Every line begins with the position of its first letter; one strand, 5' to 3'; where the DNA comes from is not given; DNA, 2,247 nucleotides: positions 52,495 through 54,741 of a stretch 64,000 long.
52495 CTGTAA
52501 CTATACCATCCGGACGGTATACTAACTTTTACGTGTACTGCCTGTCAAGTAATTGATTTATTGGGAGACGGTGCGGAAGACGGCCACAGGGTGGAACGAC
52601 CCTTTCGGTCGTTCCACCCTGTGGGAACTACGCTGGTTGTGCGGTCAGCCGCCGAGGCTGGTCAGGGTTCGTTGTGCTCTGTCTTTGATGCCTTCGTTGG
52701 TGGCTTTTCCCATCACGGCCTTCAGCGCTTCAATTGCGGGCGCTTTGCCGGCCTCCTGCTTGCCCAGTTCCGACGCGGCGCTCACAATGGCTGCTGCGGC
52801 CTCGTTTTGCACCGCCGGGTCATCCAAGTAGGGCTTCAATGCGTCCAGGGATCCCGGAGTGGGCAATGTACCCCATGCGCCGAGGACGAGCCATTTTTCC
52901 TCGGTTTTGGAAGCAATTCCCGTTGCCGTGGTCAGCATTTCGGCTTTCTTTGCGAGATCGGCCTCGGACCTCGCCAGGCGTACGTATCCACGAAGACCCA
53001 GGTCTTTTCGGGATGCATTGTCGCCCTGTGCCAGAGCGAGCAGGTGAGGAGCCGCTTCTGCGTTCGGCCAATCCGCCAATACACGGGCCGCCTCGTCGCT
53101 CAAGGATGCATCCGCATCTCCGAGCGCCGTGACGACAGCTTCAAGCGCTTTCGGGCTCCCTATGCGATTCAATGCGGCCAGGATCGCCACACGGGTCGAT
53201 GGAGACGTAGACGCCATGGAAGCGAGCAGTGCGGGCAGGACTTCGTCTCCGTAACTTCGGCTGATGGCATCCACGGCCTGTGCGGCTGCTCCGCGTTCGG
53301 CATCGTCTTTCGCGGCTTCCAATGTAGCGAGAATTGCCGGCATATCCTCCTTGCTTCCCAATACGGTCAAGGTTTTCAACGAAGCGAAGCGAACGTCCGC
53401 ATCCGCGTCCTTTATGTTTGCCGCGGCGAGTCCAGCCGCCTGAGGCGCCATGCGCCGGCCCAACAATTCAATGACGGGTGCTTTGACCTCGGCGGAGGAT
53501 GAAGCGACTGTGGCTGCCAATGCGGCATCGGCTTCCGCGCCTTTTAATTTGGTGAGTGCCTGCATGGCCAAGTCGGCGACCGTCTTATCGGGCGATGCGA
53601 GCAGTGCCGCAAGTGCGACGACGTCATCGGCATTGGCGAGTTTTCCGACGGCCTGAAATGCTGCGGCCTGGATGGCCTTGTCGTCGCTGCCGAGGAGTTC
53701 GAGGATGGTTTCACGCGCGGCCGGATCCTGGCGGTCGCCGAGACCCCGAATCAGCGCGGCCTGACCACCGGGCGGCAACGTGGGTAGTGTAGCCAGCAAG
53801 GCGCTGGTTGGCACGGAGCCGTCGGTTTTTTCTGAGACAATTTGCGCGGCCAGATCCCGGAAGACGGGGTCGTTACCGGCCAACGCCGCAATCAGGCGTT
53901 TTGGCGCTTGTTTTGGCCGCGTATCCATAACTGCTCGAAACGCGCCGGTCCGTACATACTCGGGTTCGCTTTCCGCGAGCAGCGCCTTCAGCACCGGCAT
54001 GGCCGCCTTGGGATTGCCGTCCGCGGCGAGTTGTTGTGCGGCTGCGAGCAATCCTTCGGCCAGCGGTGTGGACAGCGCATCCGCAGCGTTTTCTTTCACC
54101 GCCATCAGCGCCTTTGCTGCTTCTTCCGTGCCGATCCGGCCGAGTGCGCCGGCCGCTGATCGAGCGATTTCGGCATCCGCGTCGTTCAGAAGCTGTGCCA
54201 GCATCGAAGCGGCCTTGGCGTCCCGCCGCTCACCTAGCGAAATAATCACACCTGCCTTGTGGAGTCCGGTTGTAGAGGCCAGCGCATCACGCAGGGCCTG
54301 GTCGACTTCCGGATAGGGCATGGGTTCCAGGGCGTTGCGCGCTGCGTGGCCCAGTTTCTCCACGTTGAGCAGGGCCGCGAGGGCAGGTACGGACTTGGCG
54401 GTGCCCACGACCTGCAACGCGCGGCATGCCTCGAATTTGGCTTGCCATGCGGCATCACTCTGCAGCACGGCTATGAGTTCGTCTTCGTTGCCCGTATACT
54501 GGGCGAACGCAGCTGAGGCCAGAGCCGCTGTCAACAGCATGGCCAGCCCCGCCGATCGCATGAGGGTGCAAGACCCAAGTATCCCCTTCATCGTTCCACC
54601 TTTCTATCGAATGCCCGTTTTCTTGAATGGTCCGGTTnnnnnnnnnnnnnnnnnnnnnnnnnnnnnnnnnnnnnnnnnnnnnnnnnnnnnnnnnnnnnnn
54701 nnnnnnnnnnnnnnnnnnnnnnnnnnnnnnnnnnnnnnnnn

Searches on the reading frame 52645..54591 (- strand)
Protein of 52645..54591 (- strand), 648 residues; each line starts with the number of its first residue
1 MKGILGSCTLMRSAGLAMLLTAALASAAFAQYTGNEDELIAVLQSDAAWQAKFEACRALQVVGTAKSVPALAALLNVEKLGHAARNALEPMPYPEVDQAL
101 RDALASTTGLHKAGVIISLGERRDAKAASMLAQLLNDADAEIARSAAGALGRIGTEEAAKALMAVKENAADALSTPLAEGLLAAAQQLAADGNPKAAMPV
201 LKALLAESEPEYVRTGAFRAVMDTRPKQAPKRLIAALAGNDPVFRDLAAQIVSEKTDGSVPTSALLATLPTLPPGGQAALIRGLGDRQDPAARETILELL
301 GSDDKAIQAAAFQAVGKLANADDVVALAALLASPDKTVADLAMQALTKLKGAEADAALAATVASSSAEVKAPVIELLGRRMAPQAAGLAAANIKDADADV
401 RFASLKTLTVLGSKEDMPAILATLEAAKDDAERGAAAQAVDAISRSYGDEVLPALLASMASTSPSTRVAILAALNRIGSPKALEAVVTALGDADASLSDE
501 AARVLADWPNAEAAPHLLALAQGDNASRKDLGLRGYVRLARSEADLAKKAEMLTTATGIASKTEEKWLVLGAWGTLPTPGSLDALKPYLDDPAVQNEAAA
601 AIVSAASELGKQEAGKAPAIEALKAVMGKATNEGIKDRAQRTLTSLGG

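Call 6: search_protein_families(library=pfam, proteins=[window:52645-54591:-], max_evalue=0.01)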
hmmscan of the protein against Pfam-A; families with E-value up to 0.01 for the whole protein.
window:52645-54591:- (648 aa): 3 families
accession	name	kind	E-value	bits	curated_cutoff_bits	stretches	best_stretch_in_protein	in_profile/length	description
PF13646.12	HEAT_2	-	3.9e-43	146.1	27.7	6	271-346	11-87/88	HEAT repeats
PF02985.28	HEAT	-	5.3e-08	32.8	23.5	0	130-154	4-28/31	HEAT repeat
PF01347.28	Vitellogenin_N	-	0.0087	15.1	24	0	131-242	467-577/590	Lipoprotein amino terminal region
